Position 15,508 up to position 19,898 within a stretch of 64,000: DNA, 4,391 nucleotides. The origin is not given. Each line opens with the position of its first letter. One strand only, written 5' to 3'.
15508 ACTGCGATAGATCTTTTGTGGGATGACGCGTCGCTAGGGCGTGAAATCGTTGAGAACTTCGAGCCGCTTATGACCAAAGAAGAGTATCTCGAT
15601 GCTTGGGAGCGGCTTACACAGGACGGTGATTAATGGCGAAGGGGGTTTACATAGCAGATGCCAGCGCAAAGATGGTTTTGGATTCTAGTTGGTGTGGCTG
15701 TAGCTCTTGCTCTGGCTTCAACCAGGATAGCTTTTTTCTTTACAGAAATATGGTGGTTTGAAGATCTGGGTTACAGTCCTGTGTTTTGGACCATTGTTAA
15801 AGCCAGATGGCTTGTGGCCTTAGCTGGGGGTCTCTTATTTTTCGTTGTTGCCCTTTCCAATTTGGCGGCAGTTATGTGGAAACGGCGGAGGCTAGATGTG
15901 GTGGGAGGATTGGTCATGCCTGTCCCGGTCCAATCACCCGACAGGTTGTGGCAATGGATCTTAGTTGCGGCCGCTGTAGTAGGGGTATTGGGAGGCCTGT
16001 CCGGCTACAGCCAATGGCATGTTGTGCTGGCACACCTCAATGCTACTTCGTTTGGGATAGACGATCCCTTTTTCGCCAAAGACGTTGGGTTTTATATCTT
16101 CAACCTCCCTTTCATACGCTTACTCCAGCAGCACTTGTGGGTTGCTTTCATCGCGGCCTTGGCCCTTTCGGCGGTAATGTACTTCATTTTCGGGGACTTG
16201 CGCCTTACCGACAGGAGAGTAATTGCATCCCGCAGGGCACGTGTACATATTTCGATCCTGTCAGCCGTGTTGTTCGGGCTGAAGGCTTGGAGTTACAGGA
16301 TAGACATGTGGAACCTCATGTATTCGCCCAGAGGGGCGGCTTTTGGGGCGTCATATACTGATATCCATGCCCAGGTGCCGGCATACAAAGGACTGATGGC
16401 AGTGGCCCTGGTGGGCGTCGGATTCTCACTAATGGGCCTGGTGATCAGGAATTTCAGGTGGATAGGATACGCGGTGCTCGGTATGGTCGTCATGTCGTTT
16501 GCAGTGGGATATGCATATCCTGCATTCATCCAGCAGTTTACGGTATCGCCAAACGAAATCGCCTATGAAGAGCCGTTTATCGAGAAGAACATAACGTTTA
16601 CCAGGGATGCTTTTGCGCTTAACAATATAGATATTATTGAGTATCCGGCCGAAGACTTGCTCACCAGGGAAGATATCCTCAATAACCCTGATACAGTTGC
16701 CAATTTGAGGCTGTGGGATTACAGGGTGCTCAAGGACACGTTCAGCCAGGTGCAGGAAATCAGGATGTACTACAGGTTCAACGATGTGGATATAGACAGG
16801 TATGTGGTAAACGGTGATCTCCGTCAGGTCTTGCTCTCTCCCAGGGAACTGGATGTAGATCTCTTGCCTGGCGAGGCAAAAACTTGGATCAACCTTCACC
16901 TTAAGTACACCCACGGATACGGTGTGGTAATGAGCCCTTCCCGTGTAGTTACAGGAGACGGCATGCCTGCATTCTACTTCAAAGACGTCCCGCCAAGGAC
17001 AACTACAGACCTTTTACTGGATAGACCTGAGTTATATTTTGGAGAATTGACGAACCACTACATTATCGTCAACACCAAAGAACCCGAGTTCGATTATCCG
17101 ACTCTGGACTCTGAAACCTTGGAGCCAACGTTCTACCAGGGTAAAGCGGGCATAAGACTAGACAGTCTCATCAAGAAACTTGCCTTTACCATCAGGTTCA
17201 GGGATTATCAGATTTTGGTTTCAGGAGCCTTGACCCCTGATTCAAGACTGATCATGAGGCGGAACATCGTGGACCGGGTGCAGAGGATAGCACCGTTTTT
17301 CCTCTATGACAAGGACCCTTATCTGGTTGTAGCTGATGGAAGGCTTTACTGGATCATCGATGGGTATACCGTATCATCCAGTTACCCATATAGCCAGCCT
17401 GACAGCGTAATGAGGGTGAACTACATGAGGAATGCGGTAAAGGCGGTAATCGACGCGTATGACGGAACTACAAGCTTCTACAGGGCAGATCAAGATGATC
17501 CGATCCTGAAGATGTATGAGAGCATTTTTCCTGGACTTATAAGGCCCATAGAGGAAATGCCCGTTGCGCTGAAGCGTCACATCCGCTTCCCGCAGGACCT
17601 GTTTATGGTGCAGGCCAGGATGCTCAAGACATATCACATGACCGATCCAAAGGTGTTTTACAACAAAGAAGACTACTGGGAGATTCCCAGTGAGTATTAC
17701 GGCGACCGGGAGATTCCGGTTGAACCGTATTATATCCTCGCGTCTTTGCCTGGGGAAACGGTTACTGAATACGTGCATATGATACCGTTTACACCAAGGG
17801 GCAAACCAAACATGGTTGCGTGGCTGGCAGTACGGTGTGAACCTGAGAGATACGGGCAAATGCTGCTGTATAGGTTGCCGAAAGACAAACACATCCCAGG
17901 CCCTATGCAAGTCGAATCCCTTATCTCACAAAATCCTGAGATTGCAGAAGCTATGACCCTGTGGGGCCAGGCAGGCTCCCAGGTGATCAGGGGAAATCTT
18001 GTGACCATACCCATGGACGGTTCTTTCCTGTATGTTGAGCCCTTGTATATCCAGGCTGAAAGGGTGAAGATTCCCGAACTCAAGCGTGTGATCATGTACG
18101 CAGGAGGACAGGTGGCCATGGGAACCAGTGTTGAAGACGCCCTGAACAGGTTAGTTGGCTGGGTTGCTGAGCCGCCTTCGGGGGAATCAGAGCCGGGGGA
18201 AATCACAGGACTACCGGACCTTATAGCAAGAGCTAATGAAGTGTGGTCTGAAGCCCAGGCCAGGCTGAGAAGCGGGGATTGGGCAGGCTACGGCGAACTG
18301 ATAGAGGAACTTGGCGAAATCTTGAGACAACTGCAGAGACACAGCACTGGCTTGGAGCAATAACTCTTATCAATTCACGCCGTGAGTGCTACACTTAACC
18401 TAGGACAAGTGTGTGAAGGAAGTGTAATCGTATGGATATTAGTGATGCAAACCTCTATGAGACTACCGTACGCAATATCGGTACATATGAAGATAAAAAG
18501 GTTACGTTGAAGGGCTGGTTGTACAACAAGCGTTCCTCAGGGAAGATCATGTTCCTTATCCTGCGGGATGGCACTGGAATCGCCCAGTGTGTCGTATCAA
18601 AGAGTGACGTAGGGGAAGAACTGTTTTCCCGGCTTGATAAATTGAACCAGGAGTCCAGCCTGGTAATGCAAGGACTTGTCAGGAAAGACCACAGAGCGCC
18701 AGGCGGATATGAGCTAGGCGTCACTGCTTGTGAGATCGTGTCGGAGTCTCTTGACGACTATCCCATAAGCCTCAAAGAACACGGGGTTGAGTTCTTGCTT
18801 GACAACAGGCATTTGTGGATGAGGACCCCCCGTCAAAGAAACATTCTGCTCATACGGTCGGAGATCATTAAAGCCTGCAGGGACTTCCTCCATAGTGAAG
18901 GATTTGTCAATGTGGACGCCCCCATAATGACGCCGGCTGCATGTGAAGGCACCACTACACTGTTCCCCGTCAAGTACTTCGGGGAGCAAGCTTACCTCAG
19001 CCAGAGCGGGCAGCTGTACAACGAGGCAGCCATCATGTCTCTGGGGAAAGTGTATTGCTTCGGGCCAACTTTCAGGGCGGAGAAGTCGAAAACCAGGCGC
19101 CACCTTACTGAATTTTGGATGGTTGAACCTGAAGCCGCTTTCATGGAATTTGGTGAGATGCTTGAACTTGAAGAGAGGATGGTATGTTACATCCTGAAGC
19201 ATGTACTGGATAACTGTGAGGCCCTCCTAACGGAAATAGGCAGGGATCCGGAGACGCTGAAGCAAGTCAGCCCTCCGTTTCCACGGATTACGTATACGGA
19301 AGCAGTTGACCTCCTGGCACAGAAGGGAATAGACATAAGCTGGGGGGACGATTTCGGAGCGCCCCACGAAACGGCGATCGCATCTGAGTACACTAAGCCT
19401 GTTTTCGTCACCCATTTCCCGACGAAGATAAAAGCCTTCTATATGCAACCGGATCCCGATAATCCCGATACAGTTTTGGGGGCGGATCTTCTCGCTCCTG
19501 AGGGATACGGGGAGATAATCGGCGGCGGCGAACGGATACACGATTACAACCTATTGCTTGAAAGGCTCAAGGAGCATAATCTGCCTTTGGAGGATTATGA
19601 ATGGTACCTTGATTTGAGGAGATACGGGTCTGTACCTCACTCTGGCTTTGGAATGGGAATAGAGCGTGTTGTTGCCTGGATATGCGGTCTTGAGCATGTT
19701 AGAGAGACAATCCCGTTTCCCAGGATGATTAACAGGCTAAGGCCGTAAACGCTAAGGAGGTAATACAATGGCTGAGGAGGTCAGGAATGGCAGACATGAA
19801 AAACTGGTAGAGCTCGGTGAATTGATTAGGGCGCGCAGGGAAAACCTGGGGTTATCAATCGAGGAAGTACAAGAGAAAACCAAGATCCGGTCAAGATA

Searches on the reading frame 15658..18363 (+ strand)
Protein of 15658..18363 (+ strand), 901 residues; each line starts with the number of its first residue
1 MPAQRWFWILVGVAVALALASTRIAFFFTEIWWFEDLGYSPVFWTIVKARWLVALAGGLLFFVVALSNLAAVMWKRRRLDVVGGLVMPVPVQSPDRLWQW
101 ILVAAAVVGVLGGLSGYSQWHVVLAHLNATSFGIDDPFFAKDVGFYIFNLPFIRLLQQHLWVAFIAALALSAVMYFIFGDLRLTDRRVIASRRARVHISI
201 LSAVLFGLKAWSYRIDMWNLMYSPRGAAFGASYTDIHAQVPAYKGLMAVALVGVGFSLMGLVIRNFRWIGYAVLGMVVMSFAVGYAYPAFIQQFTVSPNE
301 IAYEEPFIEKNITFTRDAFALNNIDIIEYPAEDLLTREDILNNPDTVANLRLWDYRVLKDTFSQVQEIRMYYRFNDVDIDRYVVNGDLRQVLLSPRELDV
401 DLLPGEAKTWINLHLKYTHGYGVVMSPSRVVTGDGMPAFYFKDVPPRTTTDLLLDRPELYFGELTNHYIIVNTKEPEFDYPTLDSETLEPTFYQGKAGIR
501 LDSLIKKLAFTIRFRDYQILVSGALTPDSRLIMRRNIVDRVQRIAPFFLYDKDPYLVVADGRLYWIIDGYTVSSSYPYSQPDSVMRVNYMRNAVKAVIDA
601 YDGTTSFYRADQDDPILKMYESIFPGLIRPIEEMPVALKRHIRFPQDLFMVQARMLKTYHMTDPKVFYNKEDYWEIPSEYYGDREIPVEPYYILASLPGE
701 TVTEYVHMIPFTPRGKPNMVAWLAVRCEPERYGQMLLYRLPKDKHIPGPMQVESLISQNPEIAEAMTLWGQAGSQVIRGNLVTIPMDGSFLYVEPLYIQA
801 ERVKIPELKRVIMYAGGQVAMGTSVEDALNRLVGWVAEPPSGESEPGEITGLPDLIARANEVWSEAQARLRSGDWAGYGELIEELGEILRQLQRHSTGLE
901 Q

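Call 33: search_protein_families(library=ncbifam, proteins=[window:15658-18363:+], max_evalue=1e-10)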
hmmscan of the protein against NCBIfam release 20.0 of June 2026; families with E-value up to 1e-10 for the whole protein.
window:15658-18363:+ (901 aa): 3 families
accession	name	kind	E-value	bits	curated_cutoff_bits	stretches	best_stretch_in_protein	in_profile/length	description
NF000825.0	PRK00068.1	subfamily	2e-253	843.5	995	1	4-894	15-971/973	hypothetical protein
NF002707.0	PRK02509.1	equivalog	6.1e-234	779.1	949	1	99-832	193-962/983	hypothetical protein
NF009097.0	PRK12438.1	subfamily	1.9e-151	506.1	1254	1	11-813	22-868/991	hypothetical protein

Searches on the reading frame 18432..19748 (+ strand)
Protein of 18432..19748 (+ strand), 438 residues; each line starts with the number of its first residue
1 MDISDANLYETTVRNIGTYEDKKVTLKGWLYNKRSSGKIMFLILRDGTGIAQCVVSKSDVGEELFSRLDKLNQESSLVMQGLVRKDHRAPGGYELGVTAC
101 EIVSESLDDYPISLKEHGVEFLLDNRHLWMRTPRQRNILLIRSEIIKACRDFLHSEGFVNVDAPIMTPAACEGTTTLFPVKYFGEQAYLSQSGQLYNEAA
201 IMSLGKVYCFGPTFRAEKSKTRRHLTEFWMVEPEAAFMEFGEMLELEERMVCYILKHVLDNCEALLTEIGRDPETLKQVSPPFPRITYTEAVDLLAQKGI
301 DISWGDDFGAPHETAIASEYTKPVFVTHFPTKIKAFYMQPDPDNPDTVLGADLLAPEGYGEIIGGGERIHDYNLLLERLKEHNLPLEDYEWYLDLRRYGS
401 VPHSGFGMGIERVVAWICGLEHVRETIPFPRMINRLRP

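Call 33: search_protein_families(library=ncbifam, proteins=[window:18432-19748:+], max_evalue=1e-10)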
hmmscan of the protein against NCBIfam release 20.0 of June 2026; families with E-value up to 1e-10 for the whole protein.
window:18432-19748:+ (438 aa): 15 families
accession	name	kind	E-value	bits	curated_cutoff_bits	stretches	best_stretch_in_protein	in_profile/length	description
NF003037.0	PRK03932.1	equivalog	7.6e-169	562.4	414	1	17-437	12-450/451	asparagine--tRNA ligase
TIGR00457.1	asnS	equivalog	7.2e-146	486.6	342.6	1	14-436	9-453/455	asparagine--tRNA ligase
NF003483.0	PRK05159.1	equivalog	2.7e-115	385.7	353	1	18-438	13-438/438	aspartate--tRNA(Asn) ligase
TIGR00458.1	aspS_nondisc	equivalog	6.9e-104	348.2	368.4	1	20-438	11-428/428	aspartate--tRNA(Asn) ligase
NF005052.0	PRK06462.1-1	equivalog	1.6e-63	214.9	368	1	119-432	29-346/353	asparagine synthetase A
NF005054.0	PRK06462.1-4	equivalog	4.9e-49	167.1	309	1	130-432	16-311/318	asparagine synthetase A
NF001750.0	PRK00476.1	equivalog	8.2e-45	153.2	443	1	20-293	17-284/590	aspartate--tRNA ligase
TIGR00459.1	aspS_bact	equivalog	2.8e-42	144.9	373.85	1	21-293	16-279/586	aspartate--tRNA ligase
NF001756.1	PRK00484.1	subfamily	6.3e-37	127.4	468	1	15-296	45-322/488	lysine--tRNA ligase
TIGR00499.1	lysS_bact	equivalog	5.4e-34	117.7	427.6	1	17-304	49-334/496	lysine--tRNA ligase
NF009460.0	PRK12820.1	equivalog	1.1e-27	96.5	1379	1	22-302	36-321/723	bifunctional aspartyl-tRNA synthetase/aspartyl/glutamyl-tRNA amidotransferase subunit C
NF002821.0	PRK02983.1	equivalog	7.3e-23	80.5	742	1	14-293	652-933/1102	bifunctional lysylphosphatidylglycerol synthetase/lysine--tRNA ligase LysX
NF005053.0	PRK06462.1-3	equivalog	2.8e-21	76.3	322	1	181-425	13-260/274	asparagine synthetase A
NF005055.0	PRK06462.1-5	equivalog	2.6e-17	62.9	389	1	188-433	88-335/341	asparagine synthetase A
NF009101.0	PRK12445.1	subfamily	6.7e-16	57.9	1026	1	23-309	67-349/505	lysine--tRNA ligase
